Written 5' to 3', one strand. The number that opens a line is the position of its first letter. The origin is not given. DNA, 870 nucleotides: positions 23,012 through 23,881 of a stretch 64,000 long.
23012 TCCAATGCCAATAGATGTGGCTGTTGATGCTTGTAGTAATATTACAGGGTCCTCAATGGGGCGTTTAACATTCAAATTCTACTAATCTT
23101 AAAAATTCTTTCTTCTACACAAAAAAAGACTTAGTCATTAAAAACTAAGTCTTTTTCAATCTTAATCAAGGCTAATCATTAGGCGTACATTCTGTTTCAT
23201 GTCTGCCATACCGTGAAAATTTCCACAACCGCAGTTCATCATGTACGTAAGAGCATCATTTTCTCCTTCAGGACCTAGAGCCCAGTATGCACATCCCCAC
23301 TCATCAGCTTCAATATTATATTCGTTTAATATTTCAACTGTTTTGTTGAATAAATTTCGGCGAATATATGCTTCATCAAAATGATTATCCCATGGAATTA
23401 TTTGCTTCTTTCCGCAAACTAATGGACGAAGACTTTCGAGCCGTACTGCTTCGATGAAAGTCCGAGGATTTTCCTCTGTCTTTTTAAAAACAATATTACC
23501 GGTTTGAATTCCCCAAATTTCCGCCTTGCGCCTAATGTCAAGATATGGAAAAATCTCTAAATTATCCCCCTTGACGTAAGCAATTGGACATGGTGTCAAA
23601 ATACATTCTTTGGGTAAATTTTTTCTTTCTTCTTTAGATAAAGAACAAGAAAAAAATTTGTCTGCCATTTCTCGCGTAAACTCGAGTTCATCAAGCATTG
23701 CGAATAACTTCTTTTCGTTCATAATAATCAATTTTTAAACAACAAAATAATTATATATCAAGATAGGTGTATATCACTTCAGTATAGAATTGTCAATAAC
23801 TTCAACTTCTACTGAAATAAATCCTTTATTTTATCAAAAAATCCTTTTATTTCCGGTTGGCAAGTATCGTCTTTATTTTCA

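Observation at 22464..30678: Four paralogous type IV pilin-like proteins with a non-canonical G|R-[ST]-M-[IL]-E processing motif and no assembly genes nearby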

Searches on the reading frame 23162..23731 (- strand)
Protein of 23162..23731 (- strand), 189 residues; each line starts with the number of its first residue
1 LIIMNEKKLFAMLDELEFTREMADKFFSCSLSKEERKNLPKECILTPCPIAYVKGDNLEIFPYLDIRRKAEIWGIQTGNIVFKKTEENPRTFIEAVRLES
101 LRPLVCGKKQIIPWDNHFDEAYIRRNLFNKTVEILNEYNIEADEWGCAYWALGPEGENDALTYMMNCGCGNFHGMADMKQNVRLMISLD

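Call 29: search_protein_families(library=pfam, proteins=[window:23162-23731:-], max_evalue=0.01)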
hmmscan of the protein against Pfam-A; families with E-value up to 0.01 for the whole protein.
window:23162-23731:- (189 aa): 0 families

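Call 51: find_encoding_contigs(protein=window:23162-23731:-, flank=3000, max_places=10)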
Protein window:23162-23731:- (189 aa): no gene with exactly this product is on record in the collection.
